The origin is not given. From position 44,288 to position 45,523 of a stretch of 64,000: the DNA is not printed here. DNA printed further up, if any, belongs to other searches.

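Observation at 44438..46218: Translationally coupled RimK-like ATP-grasp ligase + Cys2 Ntn amidotransferase (YafJ/EgtC-like) gene pair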

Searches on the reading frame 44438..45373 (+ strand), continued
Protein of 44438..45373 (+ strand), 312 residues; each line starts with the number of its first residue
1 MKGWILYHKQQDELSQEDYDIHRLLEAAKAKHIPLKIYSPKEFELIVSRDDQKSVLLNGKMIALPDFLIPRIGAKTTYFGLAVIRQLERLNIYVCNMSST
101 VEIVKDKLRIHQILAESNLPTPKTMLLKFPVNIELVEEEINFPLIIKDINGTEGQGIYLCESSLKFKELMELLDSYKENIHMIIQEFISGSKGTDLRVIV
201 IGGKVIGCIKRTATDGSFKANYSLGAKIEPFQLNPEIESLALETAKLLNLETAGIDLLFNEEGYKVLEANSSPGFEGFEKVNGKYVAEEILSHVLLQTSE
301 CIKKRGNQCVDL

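Call 17: find_homologous_proteins(query=window:44438-45373:+, max_evalue=1e-10)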
Query window:44438-45373:+ (312 aa): 1458 proteins with E <= 1e-10 among 3643 candidates; the best 120 are listed.
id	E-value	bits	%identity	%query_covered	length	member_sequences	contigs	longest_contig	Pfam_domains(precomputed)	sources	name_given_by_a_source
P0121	4.3e-201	684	100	100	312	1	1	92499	PF18030.8,PF02955.22,PF14397.12,PF14398.12,PF08443.17,PF02655.20,PF07478.19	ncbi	-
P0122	5.6e-121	421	61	96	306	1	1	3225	PF18030.8,PF02955.22,PF14397.12,PF08443.17,PF02655.20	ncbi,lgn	-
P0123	1.6e-120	420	61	96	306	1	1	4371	PF18030.8,PF02955.22,PF14397.12,PF02786.23,PF02222.28,PF08443.17,PF02655.20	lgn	-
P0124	3.8e-120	418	62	96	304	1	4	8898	PF18030.8,PF02955.22,PF14397.12,PF02222.28,PF08443.17,PF02655.20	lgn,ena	-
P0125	1.4e-119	417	61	97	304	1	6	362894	PF18030.8,PF02955.22,PF08443.17,PF02655.20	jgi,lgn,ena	jgi:gamma-F420-2:alpha-L-glutamate ligase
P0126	2.0e-119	416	62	96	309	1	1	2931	PF18030.8,PF02955.22,PF14397.12,PF08443.17,PF02655.20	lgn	-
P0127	4.4e-118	412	62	96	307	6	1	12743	PF18030.8,PF02955.22,PF14397.12,PF02786.23,PF02222.28,PF08443.17,PF02655.20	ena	-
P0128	5.1e-118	411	60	97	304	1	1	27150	PF18030.8,PF02955.22,PF14397.12,PF02222.28,PF08443.17,PF02655.20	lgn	-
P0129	2.9e-117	409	59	95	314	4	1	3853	PF18030.8,PF02955.22,PF14397.12,PF08443.17,PF02655.20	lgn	-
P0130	3.7e-117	409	60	96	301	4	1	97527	PF18030.8,PF02955.22,PF14397.12,PF02222.28,PF08443.17,PF02655.20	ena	-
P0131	9.0e-117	407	61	96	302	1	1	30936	PF18030.8,PF02955.22,PF08443.17,PF02655.20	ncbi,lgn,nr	ncbi:MAG: alpha-L-glutamate ligase [marine bacterium B5-7]|nr:MAG: alpha-L-glutamate ligase [marine 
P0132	1.1e-116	407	60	98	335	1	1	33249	PF18030.8,PF02955.22,PF14397.12,PF02222.28,PF08443.17,PF02655.20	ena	-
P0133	2.2e-116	406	61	96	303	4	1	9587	PF18030.8,PF02955.22,PF14397.12,PF08443.17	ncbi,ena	-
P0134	3.1e-116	406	60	96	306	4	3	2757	PF18030.8,PF02955.22,PF14397.12,PF08443.17,PF02655.20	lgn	-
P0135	4.1e-116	405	59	97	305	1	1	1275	PF18030.8,PF02955.22,PF08443.17,PF02655.20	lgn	-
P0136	5.7e-116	405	59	97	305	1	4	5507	PF18030.8,PF02955.22,PF08443.17,PF02655.20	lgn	-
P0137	1.0e-115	404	57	97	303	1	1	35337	PF18030.8,PF02955.22,PF14397.12,PF02786.23,PF02222.28,PF08443.17,PF02655.20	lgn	-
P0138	1.2e-115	404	57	97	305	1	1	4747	PF18030.8,PF02955.22,PF02222.28,PF08443.17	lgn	-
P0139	1.2e-115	404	58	96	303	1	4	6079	PF18030.8,PF02955.22,PF14397.12,PF08443.17,PF02655.20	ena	-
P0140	1.3e-115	404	57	97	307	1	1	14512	PF18030.8,PF02955.22,PF02222.28,PF08443.17,PF02655.20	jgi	jgi:gamma-F420-2:alpha-L-glutamate ligase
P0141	2.6e-115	403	59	97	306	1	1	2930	PF18030.8,PF02955.22,PF14397.12,PF08443.17,PF02655.20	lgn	-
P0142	3.4e-115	402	60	95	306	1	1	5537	PF18030.8,PF02955.22,PF14397.12,PF08443.17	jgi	jgi:gamma-F420-2:alpha-L-glutamate ligase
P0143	3.8e-115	402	62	94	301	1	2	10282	PF18030.8,PF02955.22,PF02222.28,PF08443.17,PF02655.20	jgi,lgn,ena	-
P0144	8.6e-115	401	61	94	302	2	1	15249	PF18030.8,PF02955.22,PF14397.12,PF02222.28,PF08443.17,PF02655.20,PF07478.19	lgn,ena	-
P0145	1.5e-114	400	59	97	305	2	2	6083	PF18030.8,PF02955.22,PF14397.12,PF08443.17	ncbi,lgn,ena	-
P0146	2.4e-114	399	61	94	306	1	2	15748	PF18030.8,PF02955.22,PF14397.12,PF08443.17,PF02655.20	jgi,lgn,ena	-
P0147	2.6e-114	399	58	97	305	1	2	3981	PF18030.8,PF02955.22,PF08443.17,PF02655.20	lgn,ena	-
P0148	3.0e-114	399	58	97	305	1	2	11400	PF18030.8,PF02955.22,PF02222.28,PF08443.17,PF02655.20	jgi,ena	jgi:gamma-F420-2:alpha-L-glutamate ligase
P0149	4.4e-114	399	59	96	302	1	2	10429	PF18030.8,PF02955.22,PF14397.12,PF08443.17,PF02655.20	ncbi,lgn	-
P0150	7.2e-114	398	59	95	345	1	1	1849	PF18030.8,PF02955.22,PF14397.12,PF08443.17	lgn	-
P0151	1.1e-113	397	58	95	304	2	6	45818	PF18030.8,PF02955.22,PF14397.12,PF08443.17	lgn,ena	-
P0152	1.1e-113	397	58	97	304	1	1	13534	PF18030.8,PF02955.22,PF02222.28,PF08443.17,PF02655.20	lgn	-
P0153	1.3e-113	397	58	95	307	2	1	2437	PF18030.8,PF02955.22,PF08443.17,PF02655.20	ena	-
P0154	1.4e-113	397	58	96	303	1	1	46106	PF18030.8,PF02955.22,PF14397.12,PF08443.17,PF02655.20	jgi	jgi:gamma-F420-2:alpha-L-glutamate ligase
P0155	1.9e-113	397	59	94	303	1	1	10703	PF18030.8,PF02955.22,PF14397.12,PF02222.28,PF08443.17,PF02655.20,PF07478.19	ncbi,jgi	-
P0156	3.2e-113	396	58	97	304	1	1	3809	PF18030.8,PF02955.22,PF14397.12,PF08443.17,PF02655.20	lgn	-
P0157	4.4e-113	395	59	94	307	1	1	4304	PF18030.8,PF02955.22,PF14397.12,PF02222.28,PF08443.17,PF02655.20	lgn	-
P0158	6.4e-113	395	58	99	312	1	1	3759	PF18030.8,PF02955.22,PF08443.17,PF02655.20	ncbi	-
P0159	1.0e-112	394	59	94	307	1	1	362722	PF18030.8,PF02955.22,PF14397.12,PF02222.28,PF08443.17,PF02655.20,PF07478.19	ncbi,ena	-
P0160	1.2e-112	394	60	95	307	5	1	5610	PF18030.8,PF02955.22,PF14397.12,PF02222.28,PF08443.17,PF02655.20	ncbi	-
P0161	1.5e-112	394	60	94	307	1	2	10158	PF18030.8,PF02955.22,PF14397.12,PF08443.17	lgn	-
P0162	1.7e-112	393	60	95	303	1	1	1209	PF18030.8,PF02955.22,PF02222.28,PF08443.17,PF02655.20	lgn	-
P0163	2.5e-112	393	60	95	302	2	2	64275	PF18030.8,PF02955.22,PF14397.12,PF08443.17,PF02655.20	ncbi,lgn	-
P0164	2.8e-112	393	58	95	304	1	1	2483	PF18030.8,PF02955.22,PF08443.17,PF02655.20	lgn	-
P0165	3.7e-112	392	58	96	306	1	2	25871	PF18030.8,PF02955.22,PF02222.28,PF08443.17,PF02655.20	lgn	-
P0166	7.5e-112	391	58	97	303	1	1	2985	PF18030.8,PF02955.22,PF14397.12,PF02786.23,PF02222.28,PF08443.17,PF02655.20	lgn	-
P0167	8.5e-112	391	57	96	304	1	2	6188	PF18030.8,PF02955.22,PF14397.12,PF08443.17,PF02655.20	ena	-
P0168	1.0e-111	391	58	95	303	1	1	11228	PF18030.8,PF02955.22,PF14397.12,PF02222.28,PF08443.17,PF02655.20,PF07478.19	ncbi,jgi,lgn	jgi:gamma-F420-2:alpha-L-glutamate ligase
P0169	1.0e-111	391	59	96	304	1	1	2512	PF18030.8,PF02955.22,PF14397.12,PF08443.17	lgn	-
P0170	2.0e-111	390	58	95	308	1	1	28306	PF18030.8,PF02955.22,PF14397.12,PF08443.17,PF02655.20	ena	-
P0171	2.1e-111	390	57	98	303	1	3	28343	PF18030.8,PF02955.22,PF08443.17,PF02655.20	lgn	-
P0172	2.3e-111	390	59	96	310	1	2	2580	PF18030.8,PF02955.22,PF14397.12,PF02222.28,PF08443.17,PF02655.20,PF07478.19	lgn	-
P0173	2.4e-111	390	58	96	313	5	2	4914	PF18030.8,PF02955.22,PF14397.12,PF08443.17,PF02655.20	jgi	-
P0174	3.7e-111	389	58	96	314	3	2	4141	PF18030.8,PF02955.22,PF14397.12,PF08443.17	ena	-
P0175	4.1e-111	389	56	96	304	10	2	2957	PF18030.8,PF02955.22,PF14397.12,PF08443.17,PF02655.20,PF07478.19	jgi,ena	-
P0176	5.6e-111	388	60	95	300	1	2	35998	PF18030.8,PF02955.22,PF08443.17,PF02655.20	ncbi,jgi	jgi:RimK family alpha-L-glutamate ligase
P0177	8.6e-111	388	57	96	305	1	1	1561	PF18030.8,PF02955.22,PF14397.12,PF02222.28,PF08443.17,PF02655.20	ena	-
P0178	1.0e-110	388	57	94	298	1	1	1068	PF18030.8,PF02955.22,PF14397.12,PF02222.28,PF08443.17,PF02655.20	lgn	-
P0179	1.3e-110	387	57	95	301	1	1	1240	PF18030.8,PF02955.22,PF14397.12,PF08443.17,PF02655.20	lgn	-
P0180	2.5e-110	386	57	98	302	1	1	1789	PF18030.8,PF02955.22,PF14397.12,PF08443.17,PF02655.20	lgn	-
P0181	3.3e-110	386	58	96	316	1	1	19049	PF18030.8,PF02955.22,PF14397.12,PF08443.17,PF02655.20,PF07478.19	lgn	-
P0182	1.4e-109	384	58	95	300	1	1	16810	PF18030.8,PF02955.22,PF08443.17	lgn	-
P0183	1.8e-109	383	57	96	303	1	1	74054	PF18030.8,PF02955.22,PF02222.28,PF08443.17,PF02655.20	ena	-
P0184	1.8e-109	383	57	96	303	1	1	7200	PF18030.8,PF02955.22,PF02222.28,PF08443.17,PF02655.20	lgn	-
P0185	2.0e-109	383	55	97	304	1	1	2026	PF18030.8,PF02955.22,PF14397.12,PF08443.17,PF02655.20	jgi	jgi:gamma-F420-2:alpha-L-glutamate ligase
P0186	2.4e-109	383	57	94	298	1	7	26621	PF18030.8,PF02955.22,PF14397.12,PF02222.28,PF08443.17,PF02655.20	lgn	-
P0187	2.4e-109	383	59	96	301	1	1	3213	PF18030.8,PF02955.22,PF14397.12,PF08443.17,PF02655.20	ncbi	-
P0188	6.0e-109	382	55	96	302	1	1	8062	PF18030.8,PF02955.22,PF14397.12,PF02222.28,PF08443.17,PF02655.20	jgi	jgi:RimK family alpha-L-glutamate ligase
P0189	6.2e-109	382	57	95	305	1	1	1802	PF18030.8,PF02955.22,PF08443.17,PF02655.20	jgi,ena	-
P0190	6.4e-109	382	55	100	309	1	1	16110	PF18030.8,PF02955.22,PF08443.17,PF02655.20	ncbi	ncbi:MAG: RimK family alpha-L-glutamate ligase [Waddliaceae bacterium]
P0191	7.6e-109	381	56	94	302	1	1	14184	PF18030.8,PF02955.22,PF14397.12,PF08443.17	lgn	-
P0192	1.0e-108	381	57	95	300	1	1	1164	PF18030.8,PF02955.22,PF08443.17,PF02655.20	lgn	-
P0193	1.2e-108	381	57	95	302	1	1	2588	PF18030.8,PF02955.22,PF14397.12,PF08443.17,PF02655.20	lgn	-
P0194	1.2e-108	381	58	94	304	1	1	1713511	PF18030.8,PF02955.22,PF14397.12,PF08443.17,PF02655.20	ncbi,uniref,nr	ncbi:Alpha-aminoadipate--LysW ligase LysX [Legionella massiliensis]|uniref:Alpha-aminoadipate--LysW 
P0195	1.3e-108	381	56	97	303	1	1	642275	PF18030.8,PF02955.22,PF14397.12,PF08443.17,PF02655.20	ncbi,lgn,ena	-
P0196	1.4e-108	381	56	96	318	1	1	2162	PF18030.8,PF02955.22,PF14397.12,PF02786.23,PF02222.28,PF08443.17,PF02655.20,PF07478.19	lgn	-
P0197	2.2e-108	380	57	94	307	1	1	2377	PF18030.8,PF02955.22,PF14397.12,PF08443.17,PF02655.20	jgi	-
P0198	3.4e-108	379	57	96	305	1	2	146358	PF18030.8,PF02955.22,PF08443.17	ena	-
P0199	5.6e-108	379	57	94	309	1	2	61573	PF18030.8,PF02955.22,PF14397.12,PF08443.17,PF02655.20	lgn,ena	-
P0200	6.3e-108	378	56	96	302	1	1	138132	PF18030.8,PF02955.22,PF08443.17,PF02655.20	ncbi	-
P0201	7.0e-108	378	57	96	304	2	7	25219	PF18030.8,PF02955.22,PF14397.12,PF02786.23,PF08443.17,PF02655.20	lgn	-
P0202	8.8e-108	378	56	96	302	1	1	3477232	PF18030.8,PF02955.22,PF14397.12,PF08443.17,PF07478.19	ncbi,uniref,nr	ncbi:ATP-grasp domain-containing protein [Legionella cardiaca]|uniref:RimK family alpha-L-glutamate 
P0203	1.0e-107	378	58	96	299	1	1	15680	PF18030.8,PF02955.22,PF14397.12,PF08443.17,PF02655.20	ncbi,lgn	-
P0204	1.1e-107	378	57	95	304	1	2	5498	PF18030.8,PF02955.22,PF14397.12,PF08443.17,PF02655.20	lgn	-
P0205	1.4e-107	377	55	96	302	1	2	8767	PF18030.8,PF02955.22,PF14398.12,PF02222.28,PF08443.17,PF02655.20,PF07478.19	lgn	-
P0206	1.5e-107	377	57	96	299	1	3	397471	PF18030.8,PF02955.22,PF14397.12,PF08443.17,PF02655.20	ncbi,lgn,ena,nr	ncbi:MAG: RimK family alpha-L-glutamate ligase [Chlamydiales bacterium]|nr:RimK family alpha-L-gluta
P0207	2.1e-107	377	57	96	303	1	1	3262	PF18030.8,PF02955.22,PF14397.12,PF08443.17,PF02655.20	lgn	-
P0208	2.1e-107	377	57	96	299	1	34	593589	PF18030.8,PF02955.22,PF14397.12,PF08443.17,PF02655.20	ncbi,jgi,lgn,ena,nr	ncbi:MAG: RimK family alpha-L-glutamate ligase [Alphaproteobacteria bacterium]|nr:RimK family alpha-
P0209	2.2e-107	377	57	96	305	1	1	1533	PF18030.8,PF02955.22,PF08443.17,PF02655.20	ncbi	-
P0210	3.5e-107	376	56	97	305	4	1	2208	PF18030.8,PF02955.22,PF14397.12,PF02222.28,PF08443.17,PF02655.20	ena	-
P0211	5.0e-107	375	56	94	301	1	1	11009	PF18030.8,PF02955.22,PF14397.12,PF08443.17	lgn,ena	-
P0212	7.6e-107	375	56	95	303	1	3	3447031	PF18030.8,PF02955.22,PF14397.12,PF08443.17,PF02655.20,PF07478.19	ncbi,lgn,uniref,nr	ncbi:ATP-grasp domain-containing protein [Legionella hackeliae]|uniref:Alpha-L-glutamate ligases, Ri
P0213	8.3e-107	375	55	98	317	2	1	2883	PF18030.8,PF02955.22,PF08443.17,PF02655.20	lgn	-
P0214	1.2e-106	374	57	94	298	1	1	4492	PF18030.8,PF02955.22,PF14397.12,PF08443.17,PF02655.20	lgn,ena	-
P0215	1.4e-106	374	56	94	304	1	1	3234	PF18030.8,PF02955.22,PF14397.12,PF08443.17,PF02655.20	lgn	-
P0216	2.1e-106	373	56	96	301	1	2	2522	PF18030.8,PF02955.22,PF14397.12,PF08443.17,PF02655.20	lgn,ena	-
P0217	2.2e-106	373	56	97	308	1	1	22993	PF18030.8,PF02955.22,PF08443.17,PF02655.20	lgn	-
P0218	2.3e-106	373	56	95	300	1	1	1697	PF18030.8,PF02955.22,PF14397.12,PF08443.17,PF02655.20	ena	-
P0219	2.9e-106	373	57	96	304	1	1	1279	PF18030.8,PF02955.22,PF14397.12,PF02786.23,PF02222.28,PF08443.17,PF02655.20,PF07478.19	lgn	-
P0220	4.4e-106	372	56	95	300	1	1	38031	PF18030.8,PF02955.22,PF08443.17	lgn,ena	-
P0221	4.4e-106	372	56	95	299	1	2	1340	PF18030.8,PF02955.22,PF14397.12,PF02222.28,PF08443.17,PF02655.20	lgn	-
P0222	4.8e-106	372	57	95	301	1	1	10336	PF18030.8,PF02955.22,PF14397.12,PF08443.17,PF02655.20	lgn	-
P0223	4.8e-106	372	56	94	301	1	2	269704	PF18030.8,PF02955.22,PF14397.12,PF08443.17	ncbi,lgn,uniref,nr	ncbi:ATP-grasp domain-containing protein [Legionella fairfieldensis]|uniref:ATP-grasp domain-contain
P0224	5.4e-106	372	57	94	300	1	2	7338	PF18030.8,PF02955.22,PF02786.23,PF02222.28,PF08443.17,PF02655.20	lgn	-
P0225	6.4e-106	372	54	97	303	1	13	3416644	PF18030.8,PF02955.22,PF14397.12,PF08443.17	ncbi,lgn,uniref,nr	ncbi:TPA: RimK family alpha-L-glutamate ligase [Legionella feeleii]|uniref:Ribosomal protein S6 modi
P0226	6.5e-106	372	56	94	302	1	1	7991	PF18030.8,PF02955.22,PF14397.12,PF08443.17,PF02655.20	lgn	-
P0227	8.4e-106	371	57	94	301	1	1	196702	PF18030.8,PF02955.22,PF14397.12,PF08443.17,PF02655.20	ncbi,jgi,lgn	ncbi:MAG: RimK family alpha-L-glutamate ligase [Tatlockia sp.]|jgi:gamma-F420-2:alpha-L-glutamate li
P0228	8.6e-106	371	57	95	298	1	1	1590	PF18030.8,PF02955.22,PF14397.12,PF08443.17,PF02655.20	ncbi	-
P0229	9.5e-106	371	55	95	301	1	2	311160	PF18030.8,PF02955.22,PF14397.12,PF08443.17,PF02655.20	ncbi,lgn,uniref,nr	ncbi:ATP-grasp domain-containing protein [Legionella brunensis]|uniref:Glutathione synthase, ribosom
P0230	1.0e-105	371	56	96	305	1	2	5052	PF18030.8,PF02955.22,PF08443.17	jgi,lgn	-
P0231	1.1e-105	371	56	93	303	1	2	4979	PF18030.8,PF02955.22,PF14397.12,PF02222.28,PF08443.17,PF02655.20,PF07478.19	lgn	-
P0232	1.2e-105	371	57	94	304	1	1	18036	PF18030.8,PF02955.22,PF14397.12,PF08443.17,PF02655.20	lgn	-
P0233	2.8e-105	370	54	96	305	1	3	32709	PF18030.8,PF02955.22,PF14397.12,PF08443.17,PF02655.20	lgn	-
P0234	4.7e-105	369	55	95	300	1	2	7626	PF18030.8,PF02955.22,PF02222.28,PF08443.17,PF02655.20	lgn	-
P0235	5.3e-105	369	56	95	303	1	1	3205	PF18030.8,PF02955.22,PF08443.17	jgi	jgi:gamma-F420-2:alpha-L-glutamate ligase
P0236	5.8e-105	369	53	96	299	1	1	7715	PF18030.8,PF02955.22,PF14397.12,PF08443.17,PF02655.20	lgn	-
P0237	6.3e-105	369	55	96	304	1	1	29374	PF18030.8,PF02955.22,PF08443.17,PF02655.20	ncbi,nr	ncbi:RimK family alpha-L-glutamate ligase [Chlamydiales bacterium]|nr:RimK family alpha-L-glutamate 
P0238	6.8e-105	368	55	99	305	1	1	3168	PF18030.8,PF02955.22,PF08443.17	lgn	-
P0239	7.1e-105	368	55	94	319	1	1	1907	PF18030.8,PF02955.22,PF14397.12,PF08443.17,PF02655.20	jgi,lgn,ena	-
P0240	1.5e-104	367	57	94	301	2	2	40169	PF18030.8,PF02955.22,PF14397.12,PF08443.17,PF02655.20,PF07478.19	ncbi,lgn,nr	ncbi:MAG: RimK family alpha-L-glutamate ligase [Proteobacteria bacterium]|nr:RimK family alpha-L-glu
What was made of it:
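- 44438..45376 (+): RimK-family ATP-grasp alpha-L-glutamate ligase (312 aa), a member of the 'phage-type RimK' sub-clade. Nearest relatives are 55-62% identical (call 17).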

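Call 18: find_related_loci(query=window:44438-45373:+, collection=metagenome_contigs, flank=6000)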
Query window:44438-45373:+ (312 aa) in metagenome_contigs; peptide patterns used: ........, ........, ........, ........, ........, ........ (x = any residue, [..] = any of these).
115 stretches matched a pattern; 3 encode a relative of the query (tblastn E <= 1e-3); 3 distinct loci.
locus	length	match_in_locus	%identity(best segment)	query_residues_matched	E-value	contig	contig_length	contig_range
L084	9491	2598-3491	52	1-297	6e-108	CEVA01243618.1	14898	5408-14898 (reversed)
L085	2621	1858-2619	57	1-254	3e-99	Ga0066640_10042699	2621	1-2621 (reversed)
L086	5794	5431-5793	51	1-120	8e-38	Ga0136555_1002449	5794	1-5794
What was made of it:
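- Tried and rejected: The metagenome scan with the single ligase gave only 3 loci (call 18).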

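Call 19: find_encoding_contigs(protein=P0212, flank=6000, max_places=2)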
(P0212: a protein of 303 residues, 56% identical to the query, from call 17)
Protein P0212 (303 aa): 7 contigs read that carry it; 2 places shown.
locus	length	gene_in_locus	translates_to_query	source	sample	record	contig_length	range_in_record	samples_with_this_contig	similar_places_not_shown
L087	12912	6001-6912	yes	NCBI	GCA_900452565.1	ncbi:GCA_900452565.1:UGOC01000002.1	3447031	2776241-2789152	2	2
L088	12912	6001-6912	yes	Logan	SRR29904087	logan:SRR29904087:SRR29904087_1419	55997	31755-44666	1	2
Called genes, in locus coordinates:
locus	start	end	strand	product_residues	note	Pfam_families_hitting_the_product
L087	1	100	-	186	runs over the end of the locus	PF02482:Ribosomal_S30AE, PF00313:CSD (faint)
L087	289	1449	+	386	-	PF01488:Shikimate_DH (weak), PF00106:adh_short (faint), PF03435:Sacchrp_dh_NADP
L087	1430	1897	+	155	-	PF10027:DUF2269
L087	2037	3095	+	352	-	-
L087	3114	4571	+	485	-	-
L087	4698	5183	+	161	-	PF04461:YajQ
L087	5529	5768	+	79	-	-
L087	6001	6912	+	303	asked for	PF18030:Rimk_N, PF14397:ATPgrasp_ST (faint), PF02655:ATP-grasp_3 (weak), PF08443:RimK, PF02955:GSH-S_ATP, PF07478:Dala_Dala_lig_C (faint)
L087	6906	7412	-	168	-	-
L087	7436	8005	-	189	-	PF08207:EFP_N, PF01132:EFP, PF09285:Elong-fact-P_C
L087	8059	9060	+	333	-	PF04055:Radical_SAM, PF13353:Fer4_12 (weak)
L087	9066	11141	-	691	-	PF13089:PP_kinase_N, PF02503:PP_kinase, PF17941:PP_kinase_C_1, PF13091:PLDc_2 (weak), PF13090:PP_kinase_C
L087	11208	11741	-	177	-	PF02417:Chromate_transp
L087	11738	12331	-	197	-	-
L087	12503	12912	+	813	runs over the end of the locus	PF02771:Acyl-CoA_dh_N, PF02770:Acyl-CoA_dh_M, PF00441:Acyl-CoA_dh_1, PF09317:ACDH_C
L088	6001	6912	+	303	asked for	PF18030:Rimk_N, PF14397:ATPgrasp_ST (faint), PF02655:ATP-grasp_3 (weak), PF08443:RimK, PF02955:GSH-S_ATP, PF07478:Dala_Dala_lig_C (faint)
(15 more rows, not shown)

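Call 20: find_encoding_contigs(protein=P0206, flank=6000, max_places=2)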
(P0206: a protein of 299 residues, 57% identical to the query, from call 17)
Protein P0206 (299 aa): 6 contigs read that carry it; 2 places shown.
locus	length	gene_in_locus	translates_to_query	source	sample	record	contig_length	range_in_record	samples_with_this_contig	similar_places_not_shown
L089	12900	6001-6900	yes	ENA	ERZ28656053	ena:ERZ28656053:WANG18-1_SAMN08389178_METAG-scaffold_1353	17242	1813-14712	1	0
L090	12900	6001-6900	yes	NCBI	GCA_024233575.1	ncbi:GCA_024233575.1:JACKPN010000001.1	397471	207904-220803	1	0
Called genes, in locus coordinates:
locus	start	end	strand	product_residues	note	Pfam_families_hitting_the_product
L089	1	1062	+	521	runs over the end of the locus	PF00583:Acetyltransf_1 (weak), PF00795:CN_hydrolase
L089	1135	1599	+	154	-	PF00578:AhpC-TSA, PF08534:Redoxin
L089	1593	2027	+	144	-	PF07386:DUF1499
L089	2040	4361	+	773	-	PF02897:Peptidase_S9_N, PF00326:Peptidase_S9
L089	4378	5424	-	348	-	PF12937:F-box-like (faint)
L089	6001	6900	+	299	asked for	PF18030:Rimk_N, PF14397:ATPgrasp_ST (faint), PF02655:ATP-grasp_3 (weak), PF02955:GSH-S_ATP, PF08443:RimK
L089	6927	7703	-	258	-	PF00092:VWA, PF13519:VWA_2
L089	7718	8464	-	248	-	PF00092:VWA, PF13519:VWA_2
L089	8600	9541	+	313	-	-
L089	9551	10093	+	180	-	PF13238:AAA_18 (weak)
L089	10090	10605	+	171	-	PF02525:Flavodoxin_2, PF03358:FMN_red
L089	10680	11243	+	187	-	-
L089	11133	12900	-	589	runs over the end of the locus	PF00999:Na_H_Exchanger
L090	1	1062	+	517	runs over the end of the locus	PF00583:Acetyltransf_1 (weak), PF00795:CN_hydrolase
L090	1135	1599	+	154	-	PF00578:AhpC-TSA, PF08534:Redoxin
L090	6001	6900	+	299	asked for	PF18030:Rimk_N, PF14397:ATPgrasp_ST (faint), PF02655:ATP-grasp_3 (weak), PF02955:GSH-S_ATP, PF08443:RimK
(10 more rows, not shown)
